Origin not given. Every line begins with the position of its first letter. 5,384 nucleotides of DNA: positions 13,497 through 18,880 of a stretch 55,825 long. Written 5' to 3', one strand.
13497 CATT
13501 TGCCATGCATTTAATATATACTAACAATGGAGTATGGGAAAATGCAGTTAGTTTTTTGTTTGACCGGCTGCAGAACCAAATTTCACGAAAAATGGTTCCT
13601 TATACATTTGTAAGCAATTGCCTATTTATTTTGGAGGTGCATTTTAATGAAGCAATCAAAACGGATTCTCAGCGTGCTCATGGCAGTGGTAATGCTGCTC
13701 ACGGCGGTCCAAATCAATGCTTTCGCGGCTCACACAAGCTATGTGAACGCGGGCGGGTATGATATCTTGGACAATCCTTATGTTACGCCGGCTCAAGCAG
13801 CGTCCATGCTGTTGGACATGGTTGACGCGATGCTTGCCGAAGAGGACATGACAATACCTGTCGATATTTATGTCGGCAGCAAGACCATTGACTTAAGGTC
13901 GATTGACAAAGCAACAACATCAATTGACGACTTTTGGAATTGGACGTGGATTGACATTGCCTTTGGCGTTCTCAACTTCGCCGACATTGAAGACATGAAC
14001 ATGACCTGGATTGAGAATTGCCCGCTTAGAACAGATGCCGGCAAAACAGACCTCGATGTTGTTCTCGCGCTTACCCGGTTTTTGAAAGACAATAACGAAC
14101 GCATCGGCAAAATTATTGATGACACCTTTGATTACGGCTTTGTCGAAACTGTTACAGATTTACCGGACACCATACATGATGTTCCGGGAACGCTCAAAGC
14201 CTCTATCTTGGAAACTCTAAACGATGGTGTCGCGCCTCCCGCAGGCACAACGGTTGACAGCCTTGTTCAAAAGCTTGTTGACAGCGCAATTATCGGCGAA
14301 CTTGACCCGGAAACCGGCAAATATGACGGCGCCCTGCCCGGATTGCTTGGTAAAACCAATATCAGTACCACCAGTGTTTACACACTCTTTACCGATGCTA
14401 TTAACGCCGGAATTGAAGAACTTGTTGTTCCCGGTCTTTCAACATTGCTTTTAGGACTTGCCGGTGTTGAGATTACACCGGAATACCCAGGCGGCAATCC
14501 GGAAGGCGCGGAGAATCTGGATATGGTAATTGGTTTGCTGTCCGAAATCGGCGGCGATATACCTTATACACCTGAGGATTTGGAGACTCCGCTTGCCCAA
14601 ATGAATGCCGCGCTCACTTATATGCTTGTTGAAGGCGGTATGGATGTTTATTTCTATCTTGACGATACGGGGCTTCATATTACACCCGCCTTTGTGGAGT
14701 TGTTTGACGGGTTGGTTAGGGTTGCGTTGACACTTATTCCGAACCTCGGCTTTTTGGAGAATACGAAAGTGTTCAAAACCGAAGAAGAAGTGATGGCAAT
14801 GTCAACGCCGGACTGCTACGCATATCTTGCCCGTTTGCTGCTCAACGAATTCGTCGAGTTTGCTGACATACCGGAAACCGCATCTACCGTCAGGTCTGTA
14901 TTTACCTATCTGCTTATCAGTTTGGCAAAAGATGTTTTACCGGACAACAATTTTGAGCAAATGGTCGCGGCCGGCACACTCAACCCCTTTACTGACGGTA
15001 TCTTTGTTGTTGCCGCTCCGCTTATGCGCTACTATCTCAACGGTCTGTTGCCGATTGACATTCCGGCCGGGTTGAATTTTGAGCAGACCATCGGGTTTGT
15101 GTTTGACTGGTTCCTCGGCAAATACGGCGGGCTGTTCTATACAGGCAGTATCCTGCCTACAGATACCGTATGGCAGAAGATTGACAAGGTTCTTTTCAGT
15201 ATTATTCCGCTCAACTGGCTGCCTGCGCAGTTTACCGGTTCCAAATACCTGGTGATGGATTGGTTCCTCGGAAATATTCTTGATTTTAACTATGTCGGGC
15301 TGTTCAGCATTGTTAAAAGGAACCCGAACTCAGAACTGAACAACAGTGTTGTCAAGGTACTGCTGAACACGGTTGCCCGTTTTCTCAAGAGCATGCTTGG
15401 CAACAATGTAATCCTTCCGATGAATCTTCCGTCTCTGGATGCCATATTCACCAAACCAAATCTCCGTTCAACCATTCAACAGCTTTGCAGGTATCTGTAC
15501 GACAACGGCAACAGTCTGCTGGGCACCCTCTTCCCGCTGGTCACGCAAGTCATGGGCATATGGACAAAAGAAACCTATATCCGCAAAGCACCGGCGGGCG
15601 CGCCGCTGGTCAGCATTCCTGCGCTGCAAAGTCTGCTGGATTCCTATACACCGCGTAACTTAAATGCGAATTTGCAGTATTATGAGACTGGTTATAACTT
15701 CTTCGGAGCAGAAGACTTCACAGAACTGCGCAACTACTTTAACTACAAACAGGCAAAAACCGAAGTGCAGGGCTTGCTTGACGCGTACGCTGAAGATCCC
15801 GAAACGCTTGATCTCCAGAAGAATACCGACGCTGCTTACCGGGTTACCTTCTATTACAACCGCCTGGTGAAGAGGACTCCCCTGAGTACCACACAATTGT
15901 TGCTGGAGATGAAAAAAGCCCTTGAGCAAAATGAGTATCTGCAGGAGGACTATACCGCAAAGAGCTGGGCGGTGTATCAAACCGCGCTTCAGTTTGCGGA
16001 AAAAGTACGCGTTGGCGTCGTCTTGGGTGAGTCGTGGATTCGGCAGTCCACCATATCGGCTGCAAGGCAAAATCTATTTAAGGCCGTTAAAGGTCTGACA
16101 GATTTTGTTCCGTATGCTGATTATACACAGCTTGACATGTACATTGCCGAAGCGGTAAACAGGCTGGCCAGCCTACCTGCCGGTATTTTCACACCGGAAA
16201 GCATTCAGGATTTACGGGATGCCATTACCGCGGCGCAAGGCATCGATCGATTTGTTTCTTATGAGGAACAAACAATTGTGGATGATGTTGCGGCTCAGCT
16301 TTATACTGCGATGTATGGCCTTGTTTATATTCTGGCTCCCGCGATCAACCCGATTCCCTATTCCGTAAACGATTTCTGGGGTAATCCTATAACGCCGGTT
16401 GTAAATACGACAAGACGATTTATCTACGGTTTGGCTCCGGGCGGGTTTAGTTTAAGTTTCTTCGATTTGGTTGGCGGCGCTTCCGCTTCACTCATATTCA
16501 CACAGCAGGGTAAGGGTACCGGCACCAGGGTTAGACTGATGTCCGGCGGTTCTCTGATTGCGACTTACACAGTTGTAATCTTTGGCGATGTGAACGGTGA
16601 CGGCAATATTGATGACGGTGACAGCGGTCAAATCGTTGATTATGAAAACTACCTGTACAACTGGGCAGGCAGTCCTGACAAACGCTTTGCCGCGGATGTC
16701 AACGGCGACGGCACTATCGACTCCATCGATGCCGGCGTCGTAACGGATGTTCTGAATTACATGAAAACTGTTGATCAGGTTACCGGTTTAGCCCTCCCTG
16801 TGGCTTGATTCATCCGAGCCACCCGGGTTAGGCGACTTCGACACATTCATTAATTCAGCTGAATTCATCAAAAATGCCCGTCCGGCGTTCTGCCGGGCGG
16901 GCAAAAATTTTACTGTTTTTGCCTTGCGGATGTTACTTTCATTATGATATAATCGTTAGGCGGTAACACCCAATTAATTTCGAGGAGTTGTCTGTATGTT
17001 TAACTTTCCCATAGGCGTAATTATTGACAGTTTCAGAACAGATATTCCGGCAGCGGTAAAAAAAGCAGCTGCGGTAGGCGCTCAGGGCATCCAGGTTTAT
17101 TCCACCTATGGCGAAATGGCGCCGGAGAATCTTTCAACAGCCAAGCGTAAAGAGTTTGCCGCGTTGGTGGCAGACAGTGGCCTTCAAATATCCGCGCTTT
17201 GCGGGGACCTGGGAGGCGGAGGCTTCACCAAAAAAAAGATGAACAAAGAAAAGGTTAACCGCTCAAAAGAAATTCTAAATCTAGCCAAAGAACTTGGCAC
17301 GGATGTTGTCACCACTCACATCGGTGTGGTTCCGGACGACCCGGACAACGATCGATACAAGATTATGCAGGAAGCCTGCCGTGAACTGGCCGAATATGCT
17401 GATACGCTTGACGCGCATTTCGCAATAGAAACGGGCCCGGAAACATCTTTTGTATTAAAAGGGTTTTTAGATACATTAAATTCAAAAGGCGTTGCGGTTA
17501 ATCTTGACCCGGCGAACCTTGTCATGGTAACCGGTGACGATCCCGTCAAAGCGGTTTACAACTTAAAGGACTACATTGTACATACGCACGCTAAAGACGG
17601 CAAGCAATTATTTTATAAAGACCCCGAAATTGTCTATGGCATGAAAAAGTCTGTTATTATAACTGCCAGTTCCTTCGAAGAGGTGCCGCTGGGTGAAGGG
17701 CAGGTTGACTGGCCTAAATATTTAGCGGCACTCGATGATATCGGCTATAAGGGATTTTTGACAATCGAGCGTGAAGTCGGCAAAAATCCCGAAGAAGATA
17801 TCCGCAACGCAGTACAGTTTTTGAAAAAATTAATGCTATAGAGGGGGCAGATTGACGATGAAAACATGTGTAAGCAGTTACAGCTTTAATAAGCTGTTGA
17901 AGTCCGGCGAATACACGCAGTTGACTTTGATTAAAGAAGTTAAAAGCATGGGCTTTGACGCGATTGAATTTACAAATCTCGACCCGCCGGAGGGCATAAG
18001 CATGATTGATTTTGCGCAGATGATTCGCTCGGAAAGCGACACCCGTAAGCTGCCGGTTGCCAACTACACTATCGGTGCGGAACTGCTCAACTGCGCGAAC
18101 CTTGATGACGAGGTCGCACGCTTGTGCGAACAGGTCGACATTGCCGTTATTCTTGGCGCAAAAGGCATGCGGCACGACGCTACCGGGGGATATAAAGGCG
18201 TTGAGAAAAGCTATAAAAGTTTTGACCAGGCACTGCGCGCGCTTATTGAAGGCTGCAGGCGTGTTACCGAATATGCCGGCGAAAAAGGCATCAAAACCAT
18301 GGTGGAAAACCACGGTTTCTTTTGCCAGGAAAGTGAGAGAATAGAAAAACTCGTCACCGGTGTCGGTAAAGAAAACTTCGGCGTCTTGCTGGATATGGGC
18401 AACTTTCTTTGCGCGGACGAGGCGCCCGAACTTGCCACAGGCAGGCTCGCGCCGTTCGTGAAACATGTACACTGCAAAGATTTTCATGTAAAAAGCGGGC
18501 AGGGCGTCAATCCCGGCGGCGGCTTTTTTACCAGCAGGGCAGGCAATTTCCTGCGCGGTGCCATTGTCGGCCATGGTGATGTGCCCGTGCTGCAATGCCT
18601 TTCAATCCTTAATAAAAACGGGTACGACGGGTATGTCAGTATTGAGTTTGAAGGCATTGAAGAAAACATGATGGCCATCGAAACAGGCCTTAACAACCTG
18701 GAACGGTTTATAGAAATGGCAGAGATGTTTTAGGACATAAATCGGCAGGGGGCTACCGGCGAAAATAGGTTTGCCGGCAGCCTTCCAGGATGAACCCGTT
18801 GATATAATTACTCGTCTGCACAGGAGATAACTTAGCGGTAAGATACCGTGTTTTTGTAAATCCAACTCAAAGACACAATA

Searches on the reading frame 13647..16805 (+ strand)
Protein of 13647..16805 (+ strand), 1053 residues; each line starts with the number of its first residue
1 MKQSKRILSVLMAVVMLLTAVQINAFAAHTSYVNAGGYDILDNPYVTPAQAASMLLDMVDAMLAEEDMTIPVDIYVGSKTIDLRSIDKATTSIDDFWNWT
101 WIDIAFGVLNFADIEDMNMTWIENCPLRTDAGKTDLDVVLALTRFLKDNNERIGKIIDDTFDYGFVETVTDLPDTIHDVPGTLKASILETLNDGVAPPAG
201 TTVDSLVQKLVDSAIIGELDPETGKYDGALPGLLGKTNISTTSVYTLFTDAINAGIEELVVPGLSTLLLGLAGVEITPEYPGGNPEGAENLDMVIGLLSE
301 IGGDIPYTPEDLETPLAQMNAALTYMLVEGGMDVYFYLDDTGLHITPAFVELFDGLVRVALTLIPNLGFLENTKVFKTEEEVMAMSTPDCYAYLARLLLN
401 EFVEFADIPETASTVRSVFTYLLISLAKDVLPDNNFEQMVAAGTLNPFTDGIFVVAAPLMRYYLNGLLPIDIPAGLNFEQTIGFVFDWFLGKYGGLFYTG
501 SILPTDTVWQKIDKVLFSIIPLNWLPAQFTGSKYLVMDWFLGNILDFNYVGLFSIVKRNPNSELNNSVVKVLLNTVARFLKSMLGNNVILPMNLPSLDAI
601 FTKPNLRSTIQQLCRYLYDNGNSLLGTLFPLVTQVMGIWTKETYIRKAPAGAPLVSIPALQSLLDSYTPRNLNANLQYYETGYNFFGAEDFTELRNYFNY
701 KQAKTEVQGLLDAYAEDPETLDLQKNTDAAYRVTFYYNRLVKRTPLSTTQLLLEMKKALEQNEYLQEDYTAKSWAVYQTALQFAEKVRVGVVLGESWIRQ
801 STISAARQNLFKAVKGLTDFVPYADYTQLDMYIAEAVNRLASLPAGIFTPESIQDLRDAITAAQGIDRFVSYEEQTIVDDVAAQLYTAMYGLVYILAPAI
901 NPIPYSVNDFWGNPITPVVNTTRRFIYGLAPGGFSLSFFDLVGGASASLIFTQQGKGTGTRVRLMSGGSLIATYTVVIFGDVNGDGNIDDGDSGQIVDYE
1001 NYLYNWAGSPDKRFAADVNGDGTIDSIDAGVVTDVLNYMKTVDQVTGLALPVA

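Call 7: search_protein_families(library=pfam, proteins=[window:13647-16805:+], max_evalue=0.001)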
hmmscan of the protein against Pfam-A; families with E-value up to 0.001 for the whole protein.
window:13647-16805:+ (1053 aa): 2 families
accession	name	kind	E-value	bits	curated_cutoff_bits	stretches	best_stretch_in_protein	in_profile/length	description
PF00404.24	Dockerin_1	-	3e-08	34.2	22.9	1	980-1034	2-54/57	Dockerin type I domain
PF13517.12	FG-GAP_3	-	0.00065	20.7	26.9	0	943-989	13-58/61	FG-GAP-like repeat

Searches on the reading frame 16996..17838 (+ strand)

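Call 7: search_protein_families(library=pfam, proteins=[window:16996-17838:+], max_evalue=0.001)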
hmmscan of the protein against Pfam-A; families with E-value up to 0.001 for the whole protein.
window:16996-17838:+ (281 aa): 1 family
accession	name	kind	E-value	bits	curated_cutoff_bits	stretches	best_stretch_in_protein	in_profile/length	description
PF01261.30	AP_endonuc_2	-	1.3e-37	130.3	31.1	1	21-279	1-249/249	Xylose isomerase-like TIM barrel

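Call 63: search_protein_families(library=ncbifam, proteins=[window:16996-17838:+], max_evalue=0.00001)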
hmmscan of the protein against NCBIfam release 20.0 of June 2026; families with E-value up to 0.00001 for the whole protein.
window:16996-17838:+ (281 aa): 5 families
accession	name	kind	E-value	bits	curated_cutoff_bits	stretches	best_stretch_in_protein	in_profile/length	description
TIGR04379.1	myo_inos_iolE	equivalog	1.2e-08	34.9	290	1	124-261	135-268/290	myo-inosose-2 dehydratase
NF009689.0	PRK13210.1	subfamily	3.3e-08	33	200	1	46-280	50-279/286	L-ribulose-5-phosphate 3-epimerase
TIGR00542.1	hxl6Piso_put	equivalog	5e-08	32.6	272.15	1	45-278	48-270/279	L-ribulose-5-phosphate 3-epimerase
NF041099.2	keto_glucon_epim_IolO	equivalog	5.7e-07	29.1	300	0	233-280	220-268/269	5-keto-L-gluconate epimerase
NF009688.0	PRK13209.1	subfamily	8.7e-07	28.2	317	0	225-279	220-276/286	L-ribulose-5-phosphate 3-epimerase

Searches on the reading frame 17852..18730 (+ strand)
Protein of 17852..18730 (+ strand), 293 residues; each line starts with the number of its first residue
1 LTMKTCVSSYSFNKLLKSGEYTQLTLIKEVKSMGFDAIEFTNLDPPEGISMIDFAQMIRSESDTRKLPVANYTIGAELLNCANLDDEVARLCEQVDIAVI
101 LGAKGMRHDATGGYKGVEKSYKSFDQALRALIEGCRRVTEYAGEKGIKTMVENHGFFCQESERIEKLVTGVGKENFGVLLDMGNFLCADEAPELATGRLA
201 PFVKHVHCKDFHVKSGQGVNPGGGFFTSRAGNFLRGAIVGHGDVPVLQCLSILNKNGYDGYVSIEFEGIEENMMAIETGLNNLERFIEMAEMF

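Call 7: search_protein_families(library=pfam, proteins=[window:17852-18730:+], max_evalue=0.001)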
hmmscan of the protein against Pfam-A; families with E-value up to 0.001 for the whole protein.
window:17852-18730:+ (293 aa): 1 family
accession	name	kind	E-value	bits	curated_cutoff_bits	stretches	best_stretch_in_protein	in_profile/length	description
PF01261.30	AP_endonuc_2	-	8.3e-30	104.7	31.1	1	28-280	2-243/249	Xylose isomerase-like TIM barrel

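Call 63: search_protein_families(library=ncbifam, proteins=[window:17852-18730:+], max_evalue=0.00001)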
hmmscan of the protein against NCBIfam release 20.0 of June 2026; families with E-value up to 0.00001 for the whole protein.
window:17852-18730:+ (293 aa): 2 families
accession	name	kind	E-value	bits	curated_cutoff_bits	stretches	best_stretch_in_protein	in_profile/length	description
TIGR04379.1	myo_inos_iolE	equivalog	3e-14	53.3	290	1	18-267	20-267/290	myo-inosose-2 dehydratase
NF041099.2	keto_glucon_epim_IolO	equivalog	4.3e-06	26.3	300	0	26-210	26-213/269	5-keto-L-gluconate epimerase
